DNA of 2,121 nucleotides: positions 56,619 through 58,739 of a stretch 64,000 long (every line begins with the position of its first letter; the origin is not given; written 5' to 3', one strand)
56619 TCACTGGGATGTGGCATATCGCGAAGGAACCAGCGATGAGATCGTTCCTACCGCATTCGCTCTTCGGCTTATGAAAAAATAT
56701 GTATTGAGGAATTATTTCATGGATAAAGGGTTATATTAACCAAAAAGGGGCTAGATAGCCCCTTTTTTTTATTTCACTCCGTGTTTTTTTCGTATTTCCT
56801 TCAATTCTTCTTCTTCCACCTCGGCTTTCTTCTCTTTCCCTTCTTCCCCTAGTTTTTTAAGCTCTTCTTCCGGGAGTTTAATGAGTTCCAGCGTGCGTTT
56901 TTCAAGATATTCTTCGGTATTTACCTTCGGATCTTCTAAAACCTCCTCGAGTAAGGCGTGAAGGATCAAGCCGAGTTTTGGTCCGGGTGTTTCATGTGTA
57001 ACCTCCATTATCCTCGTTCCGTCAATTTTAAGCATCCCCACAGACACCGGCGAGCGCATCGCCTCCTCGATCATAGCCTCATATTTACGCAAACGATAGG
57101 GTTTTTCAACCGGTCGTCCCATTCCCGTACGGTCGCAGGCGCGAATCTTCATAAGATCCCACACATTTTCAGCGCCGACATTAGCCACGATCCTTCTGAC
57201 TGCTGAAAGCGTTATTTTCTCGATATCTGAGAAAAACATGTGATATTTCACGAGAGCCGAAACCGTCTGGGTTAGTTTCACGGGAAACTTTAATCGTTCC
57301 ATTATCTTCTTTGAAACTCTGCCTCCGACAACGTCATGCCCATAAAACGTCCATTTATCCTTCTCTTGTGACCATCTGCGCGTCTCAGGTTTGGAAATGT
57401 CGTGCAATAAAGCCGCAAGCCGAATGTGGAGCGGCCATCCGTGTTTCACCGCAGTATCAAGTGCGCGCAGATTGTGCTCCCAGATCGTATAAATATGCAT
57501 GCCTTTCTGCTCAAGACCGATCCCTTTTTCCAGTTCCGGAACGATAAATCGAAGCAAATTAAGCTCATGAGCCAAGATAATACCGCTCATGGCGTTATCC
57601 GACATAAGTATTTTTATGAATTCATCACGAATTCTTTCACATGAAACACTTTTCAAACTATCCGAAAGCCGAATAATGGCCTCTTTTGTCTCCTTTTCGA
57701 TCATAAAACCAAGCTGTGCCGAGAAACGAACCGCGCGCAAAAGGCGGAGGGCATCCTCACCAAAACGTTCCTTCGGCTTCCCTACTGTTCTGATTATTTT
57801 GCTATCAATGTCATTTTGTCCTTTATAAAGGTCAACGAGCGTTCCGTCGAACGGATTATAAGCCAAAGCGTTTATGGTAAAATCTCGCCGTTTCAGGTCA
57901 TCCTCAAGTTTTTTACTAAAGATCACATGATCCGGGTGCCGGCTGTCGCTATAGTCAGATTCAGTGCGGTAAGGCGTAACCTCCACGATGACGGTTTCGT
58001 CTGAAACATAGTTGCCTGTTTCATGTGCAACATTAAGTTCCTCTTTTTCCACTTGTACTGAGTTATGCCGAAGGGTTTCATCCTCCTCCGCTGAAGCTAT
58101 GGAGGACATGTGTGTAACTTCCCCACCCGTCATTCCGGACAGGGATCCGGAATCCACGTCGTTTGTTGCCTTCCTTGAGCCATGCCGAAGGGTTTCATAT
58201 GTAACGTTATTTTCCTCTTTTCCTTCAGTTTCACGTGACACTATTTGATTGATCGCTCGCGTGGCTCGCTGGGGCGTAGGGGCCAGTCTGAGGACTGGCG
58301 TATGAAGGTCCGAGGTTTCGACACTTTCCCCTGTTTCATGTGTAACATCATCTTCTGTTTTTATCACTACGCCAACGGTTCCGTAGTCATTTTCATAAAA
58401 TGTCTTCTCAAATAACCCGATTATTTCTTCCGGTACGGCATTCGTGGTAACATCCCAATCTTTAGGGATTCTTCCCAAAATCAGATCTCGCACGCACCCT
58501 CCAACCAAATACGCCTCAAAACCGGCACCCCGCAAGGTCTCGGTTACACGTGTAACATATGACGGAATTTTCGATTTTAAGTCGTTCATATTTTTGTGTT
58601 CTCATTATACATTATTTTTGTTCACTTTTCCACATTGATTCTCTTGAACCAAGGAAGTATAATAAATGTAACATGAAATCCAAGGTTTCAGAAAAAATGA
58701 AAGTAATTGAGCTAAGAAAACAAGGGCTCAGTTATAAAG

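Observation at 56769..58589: cca (tRNA nucleotidyltransferase) carries a ~340-bp in-frame mosaic of three different repeat-element types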

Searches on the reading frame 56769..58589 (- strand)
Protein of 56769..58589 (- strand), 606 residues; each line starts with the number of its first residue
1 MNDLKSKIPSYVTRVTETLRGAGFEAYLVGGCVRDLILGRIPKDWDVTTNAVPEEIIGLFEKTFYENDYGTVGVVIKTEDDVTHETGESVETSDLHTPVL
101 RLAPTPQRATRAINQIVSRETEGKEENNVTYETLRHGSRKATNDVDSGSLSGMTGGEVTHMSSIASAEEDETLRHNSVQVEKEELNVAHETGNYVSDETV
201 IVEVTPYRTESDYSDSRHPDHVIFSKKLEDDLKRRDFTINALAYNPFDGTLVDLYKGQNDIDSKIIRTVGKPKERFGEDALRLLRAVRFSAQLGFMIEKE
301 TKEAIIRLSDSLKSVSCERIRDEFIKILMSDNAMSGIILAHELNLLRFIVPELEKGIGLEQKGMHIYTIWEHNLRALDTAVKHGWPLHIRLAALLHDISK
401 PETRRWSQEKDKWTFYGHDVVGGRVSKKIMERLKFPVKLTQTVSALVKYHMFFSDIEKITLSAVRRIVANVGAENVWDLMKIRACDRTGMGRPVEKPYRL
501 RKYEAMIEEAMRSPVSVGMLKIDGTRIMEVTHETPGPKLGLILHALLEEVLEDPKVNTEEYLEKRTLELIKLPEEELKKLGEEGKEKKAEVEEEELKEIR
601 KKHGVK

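Call 3: search_protein_families(library=pfam, proteins=[window:56769-58589:-], max_evalue=0.01)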
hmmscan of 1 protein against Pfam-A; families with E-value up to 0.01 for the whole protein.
window:56769-58589:- (606 aa): 4 families
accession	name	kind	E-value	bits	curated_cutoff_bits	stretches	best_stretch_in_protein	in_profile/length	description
PF01743.26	PolyA_pol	-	1.9e-35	122.4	23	2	178-267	39-126/126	Poly A polymerase head domain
PF12627.12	PolyA_pol_RNAbd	-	1.2e-18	67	22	1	294-354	1-61/64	Probable RNA and SrmB- binding site of polymerase A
PF01966.28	HD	-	1.3e-10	42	22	1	370-462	2-103/116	HD domain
PF13735.12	tRNA_NucTran2_2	-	5.8e-07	30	27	1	406-563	3-146/149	tRNA nucleotidyltransferase domain 2 putative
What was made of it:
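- On Class II CCA-adding tRNA nucleotidyltransferase: Pfam PF01743, 1.9e-35, in two stretches (call 3). PF12627 scores 1.2e-18 (call 3).
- On Intein or self-splicing intron: No Pfam family in aa 81-199 (call 3).
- Checked: It has PolyA_pol head, RNA-binding and HD domains (call 3).
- It has no Pfam match (call 3). The low score is explained by the split head domain (call 3).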

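Call 4: search_protein_families(library=ncbifam, proteins=[window:56769-58589:-], max_evalue=0.01)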
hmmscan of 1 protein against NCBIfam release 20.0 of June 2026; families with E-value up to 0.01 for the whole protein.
window:56769-58589:- (606 aa): 15 families
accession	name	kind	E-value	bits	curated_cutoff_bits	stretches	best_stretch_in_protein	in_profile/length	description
NF009814.0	PRK13299.1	equivalog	5.5e-78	262.7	290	3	185-355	63-230/396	CCA tRNA nucleotidyltransferase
TIGR02692.1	tRNA_CCA_actino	equivalog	2.4e-77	260.6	438.8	2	199-561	87-457/466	CCA tRNA nucleotidyltransferase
TIGR01942.1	pcnB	subfamily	2.1e-55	188.3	305.65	2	199-368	85-256/425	polynucleotide adenylyltransferase PcnB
NF008137.0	PRK10885.1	equivalog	6.3e-41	140.5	451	1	227-512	83-371/409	multifunctional CCA addition/repair protein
NF008634.1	PRK11623.1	equivalog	5e-40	137.4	702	2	227-357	157-287/469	polynucleotide adenylyltransferase PcnB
NF009813.0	PRK13298.1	equivalog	4e-30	105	606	1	227-464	83-322/417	tRNA CCA-pyrophosphorylase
NF009811.0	PRK13296.1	equivalog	8.6e-22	77.5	469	1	207-356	61-211/360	CCA tRNA nucleotidyltransferase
NF041569.1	A-tRNAntase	equivalog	2.4e-18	65.8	1440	1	224-353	563-695/880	A-adding tRNA nucleotidyltransferase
NF009812.0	PRK13297.1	equivalog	2.7e-18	66.3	624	1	227-336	94-202/364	tRNA CCA-pyrophosphorylase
TIGR01693.1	UTase_glnD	equivalog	2.7e-10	39.1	519.4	1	273-456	329-523/850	[protein-PII] uridylyltransferase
NF002895.0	PRK03381.1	equivalog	3.4e-09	35.4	631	1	279-478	330-528/782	[protein-PII] uridylyltransferase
NF003467.0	PRK05092.1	equivalog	6.2e-08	30.9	959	2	267-379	397-513/940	[protein-PII] uridylyltransferase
TIGR00277.1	HDIG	domain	6.7e-07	29.1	27.6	1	388-436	29-75/84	HDIG domain-containing metalloprotein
NF001265.0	PRK00227.1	equivalog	4.9e-05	21.7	799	1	283-456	294-460/693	[protein-PII] uridylyltransferase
TIGR03276.1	Phn-HD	hypoth_equivalog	0.0067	16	214.6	0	368-443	25-95/179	phosphonate degradation HD-domain oxygenase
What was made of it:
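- On Class II CCA-adding tRNA nucleotidyltransferase: The shortfall fits the split head domain (call 4).
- The NCBIfam equivalog score falls below its cutoff (262.7 against 290, call 4).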
